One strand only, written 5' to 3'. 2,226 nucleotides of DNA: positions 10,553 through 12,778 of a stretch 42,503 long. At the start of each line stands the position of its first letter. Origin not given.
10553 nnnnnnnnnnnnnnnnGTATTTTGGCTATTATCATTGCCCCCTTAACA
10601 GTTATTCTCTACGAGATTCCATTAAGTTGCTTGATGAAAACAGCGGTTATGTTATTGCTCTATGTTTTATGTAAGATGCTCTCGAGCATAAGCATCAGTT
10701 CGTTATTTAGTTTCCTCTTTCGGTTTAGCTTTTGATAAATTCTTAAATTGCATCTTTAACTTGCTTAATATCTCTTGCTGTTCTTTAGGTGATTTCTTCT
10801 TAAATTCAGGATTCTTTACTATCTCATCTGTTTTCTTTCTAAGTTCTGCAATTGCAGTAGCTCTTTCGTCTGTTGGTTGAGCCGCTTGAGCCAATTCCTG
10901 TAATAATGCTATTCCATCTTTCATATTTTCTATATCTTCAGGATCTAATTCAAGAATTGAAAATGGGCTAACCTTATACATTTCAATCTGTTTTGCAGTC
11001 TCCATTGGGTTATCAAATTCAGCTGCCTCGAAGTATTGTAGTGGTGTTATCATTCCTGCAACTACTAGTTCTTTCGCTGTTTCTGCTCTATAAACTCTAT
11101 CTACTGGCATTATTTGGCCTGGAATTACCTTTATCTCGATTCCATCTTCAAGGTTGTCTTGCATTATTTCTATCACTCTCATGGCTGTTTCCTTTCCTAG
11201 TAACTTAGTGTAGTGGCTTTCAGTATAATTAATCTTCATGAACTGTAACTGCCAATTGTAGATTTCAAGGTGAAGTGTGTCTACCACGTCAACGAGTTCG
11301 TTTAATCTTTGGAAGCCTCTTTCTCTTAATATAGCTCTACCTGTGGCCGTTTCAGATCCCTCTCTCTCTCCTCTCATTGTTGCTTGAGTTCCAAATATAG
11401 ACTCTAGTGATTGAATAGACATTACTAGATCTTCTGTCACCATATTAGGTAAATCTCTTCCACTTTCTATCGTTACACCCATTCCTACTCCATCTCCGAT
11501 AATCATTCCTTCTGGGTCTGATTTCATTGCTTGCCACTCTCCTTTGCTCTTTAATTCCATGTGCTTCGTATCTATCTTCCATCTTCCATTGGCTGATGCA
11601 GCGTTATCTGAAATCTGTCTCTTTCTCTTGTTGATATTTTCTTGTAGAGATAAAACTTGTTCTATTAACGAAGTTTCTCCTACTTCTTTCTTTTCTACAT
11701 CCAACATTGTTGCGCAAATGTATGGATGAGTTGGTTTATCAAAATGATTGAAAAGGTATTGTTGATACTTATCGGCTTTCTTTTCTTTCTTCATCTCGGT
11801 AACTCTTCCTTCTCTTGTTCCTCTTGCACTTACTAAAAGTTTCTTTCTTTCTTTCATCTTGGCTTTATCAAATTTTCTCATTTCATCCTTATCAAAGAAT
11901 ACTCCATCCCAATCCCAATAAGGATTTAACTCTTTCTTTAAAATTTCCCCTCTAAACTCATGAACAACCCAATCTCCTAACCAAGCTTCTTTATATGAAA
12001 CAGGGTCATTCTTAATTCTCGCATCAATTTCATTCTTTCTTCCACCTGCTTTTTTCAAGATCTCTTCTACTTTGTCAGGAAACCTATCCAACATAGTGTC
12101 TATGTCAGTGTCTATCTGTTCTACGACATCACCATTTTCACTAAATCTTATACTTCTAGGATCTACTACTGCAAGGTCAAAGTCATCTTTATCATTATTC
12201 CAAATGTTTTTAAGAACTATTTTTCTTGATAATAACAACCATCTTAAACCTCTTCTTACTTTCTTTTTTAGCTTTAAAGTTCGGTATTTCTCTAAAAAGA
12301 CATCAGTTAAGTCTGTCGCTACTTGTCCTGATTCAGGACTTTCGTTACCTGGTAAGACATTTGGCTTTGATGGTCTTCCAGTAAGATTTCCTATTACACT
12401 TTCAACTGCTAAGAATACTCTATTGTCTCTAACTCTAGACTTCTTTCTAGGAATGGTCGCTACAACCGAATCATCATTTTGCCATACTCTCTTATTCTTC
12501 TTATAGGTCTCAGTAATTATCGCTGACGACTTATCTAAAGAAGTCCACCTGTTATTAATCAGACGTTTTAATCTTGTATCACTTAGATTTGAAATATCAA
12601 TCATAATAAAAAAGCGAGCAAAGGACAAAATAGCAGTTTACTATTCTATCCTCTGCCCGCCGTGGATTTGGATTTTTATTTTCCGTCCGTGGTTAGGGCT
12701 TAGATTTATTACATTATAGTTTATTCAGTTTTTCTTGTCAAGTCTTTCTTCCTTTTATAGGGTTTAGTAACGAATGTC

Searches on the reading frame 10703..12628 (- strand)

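Call 35: search_protein_families(library=phrogs, proteins=[window:10703-12628:-], max_evalue=0.00001)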
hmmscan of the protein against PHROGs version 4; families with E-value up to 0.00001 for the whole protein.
window:10703-12628:- (641 aa): 1 family
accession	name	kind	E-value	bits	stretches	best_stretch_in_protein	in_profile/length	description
phrog_156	-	head and packaging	4.9e-10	39.4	1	24-563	19-575/681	portal protein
